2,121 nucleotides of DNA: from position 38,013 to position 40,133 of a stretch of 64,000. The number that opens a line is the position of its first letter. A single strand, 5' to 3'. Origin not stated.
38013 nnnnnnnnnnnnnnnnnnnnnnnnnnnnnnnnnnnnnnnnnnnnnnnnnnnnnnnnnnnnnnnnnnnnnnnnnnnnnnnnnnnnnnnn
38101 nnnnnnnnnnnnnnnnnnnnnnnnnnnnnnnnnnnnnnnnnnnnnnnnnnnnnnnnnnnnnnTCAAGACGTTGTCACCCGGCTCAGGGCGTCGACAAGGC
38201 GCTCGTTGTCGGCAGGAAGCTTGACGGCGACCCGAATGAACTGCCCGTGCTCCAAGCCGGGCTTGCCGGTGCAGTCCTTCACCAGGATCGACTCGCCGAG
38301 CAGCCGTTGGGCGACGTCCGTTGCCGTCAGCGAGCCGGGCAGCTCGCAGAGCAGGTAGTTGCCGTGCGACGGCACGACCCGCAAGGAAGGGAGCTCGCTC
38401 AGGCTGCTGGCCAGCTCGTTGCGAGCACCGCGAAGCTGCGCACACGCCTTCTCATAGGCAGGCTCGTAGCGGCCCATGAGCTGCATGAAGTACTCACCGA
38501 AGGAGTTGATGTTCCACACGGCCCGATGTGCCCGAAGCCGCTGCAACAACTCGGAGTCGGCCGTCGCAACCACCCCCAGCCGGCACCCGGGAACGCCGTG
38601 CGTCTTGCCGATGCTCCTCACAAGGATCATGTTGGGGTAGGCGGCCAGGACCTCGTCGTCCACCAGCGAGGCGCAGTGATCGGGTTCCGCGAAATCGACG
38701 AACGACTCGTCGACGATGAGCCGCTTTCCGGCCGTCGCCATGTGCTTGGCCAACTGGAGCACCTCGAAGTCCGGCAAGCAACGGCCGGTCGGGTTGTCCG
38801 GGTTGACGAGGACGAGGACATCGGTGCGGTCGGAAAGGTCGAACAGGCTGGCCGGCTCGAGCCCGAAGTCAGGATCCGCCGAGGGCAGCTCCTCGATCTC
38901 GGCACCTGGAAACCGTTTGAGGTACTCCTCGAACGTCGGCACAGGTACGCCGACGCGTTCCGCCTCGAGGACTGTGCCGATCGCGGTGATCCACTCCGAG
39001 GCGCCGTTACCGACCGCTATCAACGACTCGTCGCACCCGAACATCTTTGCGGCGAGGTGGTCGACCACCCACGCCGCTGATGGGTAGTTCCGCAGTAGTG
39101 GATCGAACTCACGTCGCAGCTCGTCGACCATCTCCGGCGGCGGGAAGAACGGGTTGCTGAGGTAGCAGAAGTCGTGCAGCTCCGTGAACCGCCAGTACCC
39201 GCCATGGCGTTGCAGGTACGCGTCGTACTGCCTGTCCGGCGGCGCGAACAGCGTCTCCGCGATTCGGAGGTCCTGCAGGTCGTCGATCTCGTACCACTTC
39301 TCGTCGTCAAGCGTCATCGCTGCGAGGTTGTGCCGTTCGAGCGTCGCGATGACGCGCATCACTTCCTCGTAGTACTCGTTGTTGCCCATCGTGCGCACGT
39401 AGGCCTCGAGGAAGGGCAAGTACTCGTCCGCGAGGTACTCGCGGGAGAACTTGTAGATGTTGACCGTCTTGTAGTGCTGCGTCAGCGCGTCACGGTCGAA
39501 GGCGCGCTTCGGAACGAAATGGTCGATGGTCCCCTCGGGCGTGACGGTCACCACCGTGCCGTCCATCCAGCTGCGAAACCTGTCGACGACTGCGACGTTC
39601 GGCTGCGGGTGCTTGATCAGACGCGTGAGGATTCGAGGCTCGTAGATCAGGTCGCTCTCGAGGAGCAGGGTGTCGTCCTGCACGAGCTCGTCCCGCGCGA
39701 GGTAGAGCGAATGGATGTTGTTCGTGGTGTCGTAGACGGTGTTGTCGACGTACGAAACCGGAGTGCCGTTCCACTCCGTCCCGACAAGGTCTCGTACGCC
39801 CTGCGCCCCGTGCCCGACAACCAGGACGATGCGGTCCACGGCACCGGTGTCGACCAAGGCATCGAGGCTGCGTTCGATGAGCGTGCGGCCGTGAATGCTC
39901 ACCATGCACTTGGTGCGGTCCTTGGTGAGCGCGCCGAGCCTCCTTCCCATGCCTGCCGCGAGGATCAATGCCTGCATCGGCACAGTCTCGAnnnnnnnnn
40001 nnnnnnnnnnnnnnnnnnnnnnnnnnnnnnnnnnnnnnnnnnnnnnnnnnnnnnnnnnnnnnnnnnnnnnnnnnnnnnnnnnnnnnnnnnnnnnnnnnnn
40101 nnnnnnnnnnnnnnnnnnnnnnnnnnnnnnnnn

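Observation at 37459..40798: licD + fused LicC-like cytidylyltransferase/CobD-HisC-like PLP enzyme + SAM methyltransferase: a candidate self-contained aminoalcohol-phosphate (phosphoethanolamine/phosphocholine-type) glycan-decoration module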

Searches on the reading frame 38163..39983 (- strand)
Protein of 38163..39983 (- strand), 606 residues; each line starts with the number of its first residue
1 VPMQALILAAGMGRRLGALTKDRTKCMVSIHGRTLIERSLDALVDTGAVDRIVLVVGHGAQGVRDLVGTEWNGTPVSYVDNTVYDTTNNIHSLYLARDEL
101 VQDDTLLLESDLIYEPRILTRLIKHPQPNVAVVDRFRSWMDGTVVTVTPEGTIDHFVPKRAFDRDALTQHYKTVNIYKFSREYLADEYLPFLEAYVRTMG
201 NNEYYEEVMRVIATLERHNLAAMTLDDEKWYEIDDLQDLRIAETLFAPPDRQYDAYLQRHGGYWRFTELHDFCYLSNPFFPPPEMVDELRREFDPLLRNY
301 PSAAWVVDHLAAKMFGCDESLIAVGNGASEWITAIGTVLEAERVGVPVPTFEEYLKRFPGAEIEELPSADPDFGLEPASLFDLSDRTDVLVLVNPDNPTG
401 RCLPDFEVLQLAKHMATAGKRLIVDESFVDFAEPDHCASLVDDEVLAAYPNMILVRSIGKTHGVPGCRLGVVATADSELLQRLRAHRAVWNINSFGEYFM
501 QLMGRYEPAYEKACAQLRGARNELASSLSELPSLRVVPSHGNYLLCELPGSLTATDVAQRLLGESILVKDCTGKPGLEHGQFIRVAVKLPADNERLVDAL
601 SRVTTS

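Call 4: search_protein_families(library=pfam, proteins=[window:38163-39983:-], max_evalue=0.01)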
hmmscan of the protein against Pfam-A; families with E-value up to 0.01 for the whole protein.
window:38163-39983:- (606 aa): 4 families
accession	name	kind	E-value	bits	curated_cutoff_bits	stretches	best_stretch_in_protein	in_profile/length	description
PF00155.27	Aminotran_1_2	-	2.5e-26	93.2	19.7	1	312-600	52-361/361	Aminotransferase class I and II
PF12804.13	NTP_transf_3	-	1.8e-13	51.4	27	1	5-133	1-120/160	MobA-like NTP transferase domain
PF00483.29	NTP_transferase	-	4.1e-10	40.1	21.2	1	5-239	2-235/245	Nucleotidyl transferase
PF01128.25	IspD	-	3.3e-08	34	27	1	4-68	2-64/221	2-C-methyl-D-erythritol 4-phosphate cytidylyltransferase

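Call 5: search_protein_families(library=ncbifam, proteins=[window:38163-39983:-], max_evalue=0.01)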
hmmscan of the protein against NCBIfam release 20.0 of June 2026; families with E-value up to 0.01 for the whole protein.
window:38163-39983:- (606 aa): 90 families (the best 25 are shown)
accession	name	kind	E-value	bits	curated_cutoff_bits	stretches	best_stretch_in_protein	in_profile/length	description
TIGR01140.1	L_thr_O3P_dcar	equivalog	4.2e-58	197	290.55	1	268-600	18-330/331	threonine-phosphate decarboxylase CobD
TIGR01141.1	hisC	equivalog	1.9e-43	148.7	276.55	1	277-602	30-348/349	histidinol-phosphate transaminase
NF005915.1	PRK07908.1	equivalog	9.6e-34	117.2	360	1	258-600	3-331/332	Rv2231c family histidinol phosphate aminotransferase CobC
NF006225.0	PRK08354.1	equivalog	3e-32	112.3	288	1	256-603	4-315/318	putative aminotransferase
NF003496.0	PRK05166.1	equivalog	7.6e-30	103.9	540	1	276-604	45-370/373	histidinol-phosphate transaminase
NF053748.1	bifunc_CobBC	exception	9.8e-28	96.9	950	1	254-600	467-796/797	bifunctional hydrogenobyrinic acid a,c-diamide synthase/histidinol phosphate aminotransferase CobBC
NF041364.1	GntC_guanitoxin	equivalog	4.7e-22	78.4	415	1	321-603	62-353/356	guanitoxin biosynthesis PLP-dependent (S)-gamma-hydroxy-L-arginine cyclodehydratase GntC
TIGR03992.1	Arch_glmU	subfamily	1.5e-21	76.8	292.1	1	3-184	1-173/393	bifunctional sugar-1-phosphate nucleotidylyltransferase/acetyltransferase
NF002877.0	PRK03317.1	equivalog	1.1e-19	70.5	409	1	384-605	163-368/374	histidinol-phosphate transaminase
NF041313.1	UDPGP_AglF_Halo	equivalog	1.4e-19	70.5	400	1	3-119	1-113/234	UTP--glucose-1-phosphate uridylyltransferase AglF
NF002726.0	PRK02610.1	equivalog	3.5e-18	65.7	391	1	314-603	86-368/374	histidinol-phosphate transaminase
NF005021.0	PRK06425.1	equivalog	5.8e-18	65.1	353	1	383-602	119-329/335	histidinol-phosphate aminotransferase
NF002878.0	PRK03321.1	subfamily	5.9e-16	58.2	374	1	278-604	33-349/352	histidinol-phosphate transaminase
NF052290.2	MocR_like_YczR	exception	1.6e-14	53.5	487.4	1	322-600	166-454/458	MocR-like transcription factor YczR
NF006014.0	PRK08153.1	equivalog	3.1e-13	49.3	510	1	281-603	47-363/370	pyridoxal phosphate-dependent aminotransferase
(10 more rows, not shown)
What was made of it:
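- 38163..39233 (-): C-terminal half of the fusion (aa about 251-606): CobD-like fold-type I PLP enzyme, the predicted O-phospho-amino-acid decarboxylase. TIGR01140 (CobD) scores 197 bits, the best NCBIfam hit but below the 290.55 cutoff; hisC scores 148.7 (call 5).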

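Call 11: search_solved_structures(query=window:38163-39983:-, max_evalue=0.00001, show_alignments=0)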
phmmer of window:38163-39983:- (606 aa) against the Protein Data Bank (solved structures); distinct sequences matched with E-value up to 0.00001: 34.
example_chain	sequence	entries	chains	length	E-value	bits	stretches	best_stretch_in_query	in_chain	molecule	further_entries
6oux_A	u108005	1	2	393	1.1e-39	139.9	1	271-603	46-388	Threonine phosphate decarboxylase-like enzyme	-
1lc5_A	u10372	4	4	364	9.9e-34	120.2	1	268-605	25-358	L-Threonine-O-3-Phosphate Decarboxylase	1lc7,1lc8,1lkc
3ftb_A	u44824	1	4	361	2.3e-23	86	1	265-603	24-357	Histidinol-phosphate aminotransferase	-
3euc_A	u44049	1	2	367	1.4e-22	83.4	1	274-600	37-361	Histidinol-phosphate aminotransferase 2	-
3hdo_A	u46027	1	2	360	1.7e-19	73.2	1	276-594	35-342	Histidinol-phosphate aminotransferase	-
3p1t_A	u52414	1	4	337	5.9e-19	71.4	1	307-602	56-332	Putative histidinol-phosphate aminotransferase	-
8bj1_A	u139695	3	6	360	9.5e-19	70.8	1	276-603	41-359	histidinol-phosphate aminotransferase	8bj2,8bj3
8bj4_A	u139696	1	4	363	9.7e-19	70.7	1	276-603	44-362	histidinol-phosphate aminotransferase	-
3fkd_A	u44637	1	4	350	1.7e-18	69.9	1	297-601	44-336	L-threonine-O-3-phosphate decarboxylase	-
3ffh_A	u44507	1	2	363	1.8e-14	56.7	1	318-548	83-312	Histidinol-phosphate aminotransferase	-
1fg3_A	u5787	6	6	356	2.4e-13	52.9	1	312-601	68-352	HISTIDINOL PHOSPHATE AMINOTRANSFERASE | HISTIDINOL-PHOSPHATE AMINOTRANSFERASE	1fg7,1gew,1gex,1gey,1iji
1h1c_A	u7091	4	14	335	8.8e-12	47.7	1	265-546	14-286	HISTIDINOL-PHOSPHATE AMINOTRANSFERASE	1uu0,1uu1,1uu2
2f8j_A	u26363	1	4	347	9.6e-12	47.6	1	265-546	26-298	Histidinol-phosphate aminotransferase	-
3get_A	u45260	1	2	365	2.5e-11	46.2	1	274-596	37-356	Histidinol-phosphate aminotransferase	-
9t0w_A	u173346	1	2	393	2.4e-10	43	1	368-605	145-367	Histidinol-phosphate aminotransferase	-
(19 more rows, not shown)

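Call 12: find_homologous_proteins(query=window:38163-39983:-, max_evalue=1e-10)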
Query window:38163-39983:- (606 aa): 8000 proteins with E <= 1e-10 among 8000 candidates; the best 120 are listed.
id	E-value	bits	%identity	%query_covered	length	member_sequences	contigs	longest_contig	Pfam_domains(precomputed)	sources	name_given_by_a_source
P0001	0.0e+0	1392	100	100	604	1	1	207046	PF00483.30,PF00155.28,PF01128.26,PF12804.14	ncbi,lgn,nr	ncbi:MAG TPA: aminotransferase class I/II-fold pyridoxal phosphate-dependent enzyme [Mycobacteriales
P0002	2.6e-250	850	61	99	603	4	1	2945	PF00483.30,PF00155.28,PF01128.26,PF12804.14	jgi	jgi:histidinol-phosphate/aromatic aminotransferase/cobyric acid decarboxylase-like protein/CTP:phosp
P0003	1.4e-243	828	61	99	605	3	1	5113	PF00483.30,PF00155.28,PF01128.26,PF12804.14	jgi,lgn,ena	jgi:histidinol-phosphate/aromatic aminotransferase/cobyric acid decarboxylase-like protein/CTP:phosp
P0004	8.6e-242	822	59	100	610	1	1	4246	PF00483.30,PF00155.28,PF01128.26,PF12804.14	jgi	jgi:histidinol-phosphate/aromatic aminotransferase/cobyric acid decarboxylase-like protein/choline k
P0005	6.1e-240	816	60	98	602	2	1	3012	PF00483.30,PF00155.28,PF12804.14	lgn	-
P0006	1.8e-236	805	60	99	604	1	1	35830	PF00483.30,PF00155.28,PF01128.26,PF12804.14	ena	-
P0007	3.4e-235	800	59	99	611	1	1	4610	PF00483.30,PF00155.28,PF12804.14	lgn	-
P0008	9.2e-234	796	59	99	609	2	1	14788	PF00483.30,PF00155.28,PF01128.26,PF20202.5,PF12804.14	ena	-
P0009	7.2e-233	793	57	100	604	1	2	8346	PF00483.30,PF00155.28,PF01128.26,PF12804.14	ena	-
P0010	8.7e-232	789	56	100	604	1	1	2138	PF00483.30,PF00155.28,PF01128.26,PF12804.14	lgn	-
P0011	1.9e-231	788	60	99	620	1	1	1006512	PF00483.30,PF00155.28,PF01128.26,PF12804.14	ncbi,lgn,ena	-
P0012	2.0e-231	788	56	100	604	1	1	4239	PF00483.30,PF00155.28,PF01128.26,PF12804.14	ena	-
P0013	6.5e-231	786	56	100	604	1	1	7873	PF00483.30,PF00155.28,PF01128.26,PF12804.14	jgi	jgi:histidinol-phosphate/aromatic aminotransferase/cobyric acid decarboxylase-like protein/choline k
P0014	5.7e-230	783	57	100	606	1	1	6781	PF00483.30,PF00155.28,PF01128.26,PF20202.5,PF12804.14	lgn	-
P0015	1.0e-229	782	57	99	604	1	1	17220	PF00483.30,PF00155.28,PF12804.14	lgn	-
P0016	1.5e-229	782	58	100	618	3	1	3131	PF00483.30,PF00155.28,PF01128.26,PF12804.14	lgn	-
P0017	2.3e-229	781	56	100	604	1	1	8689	PF00483.30,PF00155.28,PF01128.26,PF12804.14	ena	-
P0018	3.0e-229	781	56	100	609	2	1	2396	PF00483.30,PF00155.28,PF12804.14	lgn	-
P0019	3.8e-229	781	56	99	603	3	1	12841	PF00483.30,PF00155.28,PF01128.26,PF12804.14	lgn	-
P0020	6.5e-229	780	56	100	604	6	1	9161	PF00483.30,PF00155.28,PF01128.26,PF12804.14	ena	-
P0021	2.1e-228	778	58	99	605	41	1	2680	PF00483.30,PF00155.28,PF01128.26,PF12804.14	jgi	jgi:histidinol-phosphate/aromatic aminotransferase/cobyric acid decarboxylase-like protein/choline k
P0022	6.9e-228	776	55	99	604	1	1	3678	PF00483.30,PF00155.28,PF01128.26,PF12804.14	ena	-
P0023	8.2e-228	776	57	99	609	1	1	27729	PF00483.30,PF00155.28,PF01128.26,PF12804.14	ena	-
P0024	1.3e-227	775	55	100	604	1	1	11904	PF00483.30,PF00155.28,PF01128.26,PF12804.14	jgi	-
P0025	1.6e-227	775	57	99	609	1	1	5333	PF00483.30,PF00155.28,PF12804.14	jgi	jgi:histidinol-phosphate/aromatic aminotransferase/cobyric acid decarboxylase-like protein/choline k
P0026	1.8e-227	775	55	100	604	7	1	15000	PF00483.30,PF00155.28,PF01128.26,PF12804.14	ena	-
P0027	3.0e-227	774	57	99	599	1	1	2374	PF00483.30,PF00155.28,PF12804.14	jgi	jgi:histidinol-phosphate/aromatic aminotransferase/cobyric acid decarboxylase-like protein/choline k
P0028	3.6e-226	771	56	99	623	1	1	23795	PF00483.30,PF00155.28,PF12804.14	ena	-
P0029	1.2e-225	769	58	99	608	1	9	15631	PF00483.30,PF00155.28,PF01128.26,PF12804.14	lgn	-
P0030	6.4e-224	763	58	99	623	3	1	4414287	PF00483.30,PF00155.28,PF01128.26,PF12804.14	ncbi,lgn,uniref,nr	ncbi:aminotransferase class I/II-fold pyridoxal phosphate-dependent enzyme [Nocardioides sp. Arc9.13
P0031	9.4e-224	763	58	99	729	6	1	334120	PF00483.30,PF00155.28,PF01128.26,PF12804.14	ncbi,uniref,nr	ncbi:aminotransferase class I/II-fold pyridoxal phosphate-dependent enzyme [Nocardioides sp. zg-579]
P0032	1.4e-221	756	57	99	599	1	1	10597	PF00483.30,PF00155.28,PF01128.26,PF12804.14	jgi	-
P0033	7.7e-221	753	54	99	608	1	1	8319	PF00483.30,PF00155.28,PF12804.14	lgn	-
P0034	2.3e-218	745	55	99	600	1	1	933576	PF00483.30,PF00155.28,PF01128.26,PF12804.14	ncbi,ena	-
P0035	3.0e-218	745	59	90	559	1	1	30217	PF00483.30,PF00155.28,PF01128.26,PF12804.14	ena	-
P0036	1.5e-216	739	57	99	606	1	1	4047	PF00483.30,PF00155.28,PF01128.26,PF12804.14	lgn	-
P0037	2.5e-209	715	55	100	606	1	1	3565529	PF00483.30,PF00155.28,PF01128.26,PF12804.14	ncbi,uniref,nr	ncbi:aminotransferase class I/II-fold pyridoxal phosphate-dependent enzyme [Nocardioides panacisoli]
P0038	6.6e-209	714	53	99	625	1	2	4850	PF00483.30,PF00155.28,PF01128.26,PF12804.14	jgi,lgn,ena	-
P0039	4.9e-207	708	59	87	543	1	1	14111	PF00483.30,PF00155.28,PF01128.26,PF12804.14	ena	-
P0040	1.5e-198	680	50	99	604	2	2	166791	PF00483.30,PF00155.28,PF01128.26,PF12804.14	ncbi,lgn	-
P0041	1.5e-190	653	51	99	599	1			PF00483.30,PF00155.28,PF01128.26,PF12804.14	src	-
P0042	1.9e-190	653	48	99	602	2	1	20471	PF00483.30,PF00155.28,PF01128.26,PF12804.14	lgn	-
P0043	3.0e-190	652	51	99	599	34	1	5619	PF00483.30,PF00155.28,PF12804.14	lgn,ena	-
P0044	8.8e-190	651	49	99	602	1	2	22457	PF00483.30,PF00155.28,PF01128.26,PF12804.14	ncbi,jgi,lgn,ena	-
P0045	2.8e-189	649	49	99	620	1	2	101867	PF00483.30,PF00155.28,PF12804.14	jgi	jgi:histidinol-phosphate/aromatic aminotransferase/cobyric acid decarboxylase-like protein/choline k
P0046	1.5e-188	647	50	99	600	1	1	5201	PF00483.30,PF00155.28,PF01128.26,PF12804.14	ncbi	-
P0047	1.8e-188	646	50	99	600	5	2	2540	PF00483.30,PF00155.28,PF01128.26,PF12804.14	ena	-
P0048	4.3e-188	645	49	99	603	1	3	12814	PF00483.30,PF00155.28,PF20202.5,PF12804.14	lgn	-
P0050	1.1e-187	644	50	99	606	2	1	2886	PF00483.30,PF00155.28,PF01128.26,PF12804.14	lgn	-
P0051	2.3e-187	643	50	99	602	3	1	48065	PF00483.30,PF00155.28,PF12804.14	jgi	jgi:histidinol-phosphate/aromatic aminotransferase/cobyric acid decarboxylase-like protein/choline k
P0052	2.4e-187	642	49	99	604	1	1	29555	PF00483.30,PF00155.28,PF01128.26,PF12804.14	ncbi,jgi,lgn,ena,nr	ncbi:MAG: aminotransferase class I/II-fold pyridoxal phosphate-dependent enzyme [Proteobacteria bact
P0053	2.7e-187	642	48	99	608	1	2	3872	PF00483.30,PF00155.28,PF12804.14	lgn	-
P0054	7.6e-187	641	49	99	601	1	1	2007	PF00483.30,PF00155.28,PF12804.14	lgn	-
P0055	9.1e-187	641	49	99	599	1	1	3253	PF00483.30,PF00155.28,PF12804.14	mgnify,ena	mgnify:CR=1 FL=1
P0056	1.6e-186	640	48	99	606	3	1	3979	PF00483.30,PF00155.28,PF01128.26,PF12804.14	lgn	-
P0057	1.7e-186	640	51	99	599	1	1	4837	PF00483.30,PF00155.28,PF12804.14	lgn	-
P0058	2.2e-186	639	50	99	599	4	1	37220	PF00483.30,PF00155.28,PF12804.14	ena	-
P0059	3.3e-186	639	47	99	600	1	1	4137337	PF00483.30,PF00155.28,PF01128.26,PF12804.14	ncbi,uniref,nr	ncbi:aminotransferase class I/II-fold pyridoxal phosphate-dependent enzyme [Methanosarcina sp. WWM59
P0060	1.4e-185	637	49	99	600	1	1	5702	PF00483.30,PF00155.28,PF01128.26,PF12804.14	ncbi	-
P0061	1.7e-185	636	48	99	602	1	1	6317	PF00483.30,PF00155.28,PF12804.14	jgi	-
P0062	1.8e-185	636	48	99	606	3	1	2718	PF00483.30,PF00155.28,PF01128.26,PF12804.14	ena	-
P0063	3.3e-185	635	49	99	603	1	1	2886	PF00483.30,PF00155.28,PF01128.26,PF12804.14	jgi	jgi:histidinol-phosphate/aromatic aminotransferase/cobyric acid decarboxylase-like protein/choline k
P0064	4.1e-185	635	51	99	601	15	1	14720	PF00483.30,PF00155.28,PF12804.14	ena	-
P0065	5.7e-185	635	48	99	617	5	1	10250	PF00483.30,PF00155.28,PF12804.14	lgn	-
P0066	9.3e-185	634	48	99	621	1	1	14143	PF00483.30,PF00155.28,PF12804.14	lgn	-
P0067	1.4e-184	633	51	99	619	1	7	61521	PF00483.30,PF00155.28,PF12804.14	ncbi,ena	-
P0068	2.0e-184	633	47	100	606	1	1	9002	PF00483.30,PF00155.28,PF01128.26,PF12804.14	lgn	-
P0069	2.3e-184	633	49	99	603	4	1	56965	PF00483.30,PF00155.28,PF20202.5,PF12804.14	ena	-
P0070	3.0e-184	632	47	99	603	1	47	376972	PF00483.30,PF00155.28,PF12804.14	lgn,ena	-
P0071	4.0e-184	632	47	99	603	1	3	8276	PF00483.30,PF00155.28,PF12804.14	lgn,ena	-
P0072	4.0e-184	632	48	99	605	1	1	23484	PF00483.30,PF00155.28,PF01128.26,PF12804.14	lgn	-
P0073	5.8e-184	631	47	100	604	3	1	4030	PF00483.30,PF00155.28,PF01128.26,PF12804.14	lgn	-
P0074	7.2e-184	631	49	99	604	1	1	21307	PF00483.30,PF00155.28,PF12804.14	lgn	-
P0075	7.4e-184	631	48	99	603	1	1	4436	PF00483.30,PF00155.28,PF12804.14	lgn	-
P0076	8.6e-184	631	48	99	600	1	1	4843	PF00483.30,PF00155.28,PF01128.26,PF12804.14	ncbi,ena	-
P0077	1.0e-183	631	48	99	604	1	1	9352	PF00483.30,PF00155.28,PF12804.14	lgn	-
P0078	1.1e-183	630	47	99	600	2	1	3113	PF00483.30,PF00155.28,PF01128.26,PF12804.14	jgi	-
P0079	1.4e-183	630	49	98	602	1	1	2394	PF00483.30,PF00155.28,PF01128.26,PF20202.5,PF12804.14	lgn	-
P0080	1.4e-183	630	47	99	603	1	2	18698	PF00483.30,PF00155.28,PF12804.14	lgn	-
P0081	1.4e-183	630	48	99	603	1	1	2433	PF00483.30,PF00155.28,PF12804.14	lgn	-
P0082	1.6e-183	630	48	99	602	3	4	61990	PF00483.30,PF00155.28,PF12804.14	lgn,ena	-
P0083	1.7e-183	630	51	99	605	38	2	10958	PF00483.30,PF00155.28,PF12804.14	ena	-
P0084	1.8e-183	630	49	99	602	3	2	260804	PF00483.30,PF00155.28,PF12804.14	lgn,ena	-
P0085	1.8e-183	630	48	99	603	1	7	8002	PF00483.30,PF00155.28,PF12804.14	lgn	-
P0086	1.8e-183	630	48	99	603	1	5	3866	PF00483.30,PF00155.28,PF12804.14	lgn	-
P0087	2.0e-183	630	47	99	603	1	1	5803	PF00483.30,PF00155.28,PF12804.14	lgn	-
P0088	2.0e-183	630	48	99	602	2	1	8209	PF00483.30,PF00155.28,PF12804.14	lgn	-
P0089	2.2e-183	629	48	99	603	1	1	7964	PF00483.30,PF00155.28,PF12804.14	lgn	-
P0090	2.2e-183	629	48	99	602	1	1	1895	PF00483.30,PF00155.28,PF12804.14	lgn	-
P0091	2.3e-183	629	48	99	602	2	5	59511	PF00483.30,PF00155.28,PF12804.14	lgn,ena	-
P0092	2.6e-183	629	49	99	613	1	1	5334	PF00483.30,PF00155.28,PF01128.26,PF12804.14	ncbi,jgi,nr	ncbi:MAG: aminotransferase class I/II-fold pyridoxal phosphate-dependent enzyme [Treponema sp.]|jgi:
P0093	2.8e-183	629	48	98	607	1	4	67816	PF00483.30,PF00155.28,PF01128.26,PF12804.14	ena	-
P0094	2.8e-183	629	47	99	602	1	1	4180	PF00483.30,PF00155.28,PF12804.14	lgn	-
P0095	3.0e-183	629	48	99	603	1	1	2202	PF00483.30,PF00155.28,PF12804.14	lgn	-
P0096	3.7e-183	629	47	99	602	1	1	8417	PF00483.30,PF00155.28,PF12804.14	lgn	-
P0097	3.8e-183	629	47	99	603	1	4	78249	PF00483.30,PF00155.28,PF12804.14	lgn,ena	-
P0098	3.9e-183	629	49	99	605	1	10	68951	PF00483.30,PF00155.28,PF12804.14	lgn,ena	-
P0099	3.9e-183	629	49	99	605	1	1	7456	PF00483.30,PF00155.28,PF12804.14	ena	-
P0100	4.0e-183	629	47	100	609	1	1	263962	PF00483.30,PF00155.28,PF12804.14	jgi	jgi:histidinol-phosphate/aromatic aminotransferase/cobyric acid decarboxylase-like protein/choline k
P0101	4.4e-183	628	47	99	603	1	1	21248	PF00483.30,PF00155.28,PF12804.14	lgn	-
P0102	4.9e-183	628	47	99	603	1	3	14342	PF00483.30,PF00155.28,PF12804.14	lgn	-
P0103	4.9e-183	628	47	99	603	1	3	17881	PF00483.30,PF00155.28,PF12804.14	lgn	-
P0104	5.1e-183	628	47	99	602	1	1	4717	PF00483.30,PF00155.28,PF12804.14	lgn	-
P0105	5.4e-183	628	47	99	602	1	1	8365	PF00483.30,PF00155.28,PF12804.14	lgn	-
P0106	5.7e-183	628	48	99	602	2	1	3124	PF00483.30,PF00155.28,PF12804.14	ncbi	-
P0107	5.7e-183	628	48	99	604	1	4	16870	PF00483.30,PF00155.28,PF12804.14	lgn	-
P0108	5.9e-183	628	48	99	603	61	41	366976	PF00483.30,PF00155.28,PF12804.14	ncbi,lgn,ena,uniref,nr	ncbi:aminotransferase class I/II-fold pyridoxal phosphate-dependent enzyme [uncultured Alistipes sp.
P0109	6.2e-183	628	49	99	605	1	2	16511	PF00483.30,PF00155.28,PF12804.14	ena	-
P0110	6.3e-183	628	49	99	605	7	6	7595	PF00483.30,PF00155.28,PF12804.14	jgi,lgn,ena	jgi:histidinol-phosphate/aromatic aminotransferase/cobyric acid decarboxylase-like protein/choline k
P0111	6.6e-183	628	49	99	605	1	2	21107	PF00483.30,PF00155.28,PF12804.14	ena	-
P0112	6.7e-183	628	49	99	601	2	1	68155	PF00483.30,PF00155.28,PF12804.14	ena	-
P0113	7.4e-183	628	48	99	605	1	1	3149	PF00483.30,PF00155.28,PF12804.14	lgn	-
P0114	7.5e-183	628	48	99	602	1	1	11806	PF00483.30,PF00155.28,PF12804.14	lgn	-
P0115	7.6e-183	628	51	100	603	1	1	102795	PF00483.30,PF00155.28,PF12804.14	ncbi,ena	-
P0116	7.7e-183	628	50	99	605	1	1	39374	PF00483.30,PF00155.28,PF12804.14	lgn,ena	-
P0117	8.0e-183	628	49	99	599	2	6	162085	PF00483.30,PF00155.28,PF12804.14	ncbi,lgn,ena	-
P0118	8.5e-183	627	50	99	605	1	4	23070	PF00483.30,PF00155.28,PF12804.14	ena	-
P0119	8.6e-183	627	48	99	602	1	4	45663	PF00483.30,PF00155.28,PF12804.14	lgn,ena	-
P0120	8.7e-183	627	48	99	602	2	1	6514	PF00483.30,PF00155.28,PF01128.26,PF12804.14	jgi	jgi:histidinol-phosphate/aromatic aminotransferase/cobyric acid decarboxylase-like protein/choline k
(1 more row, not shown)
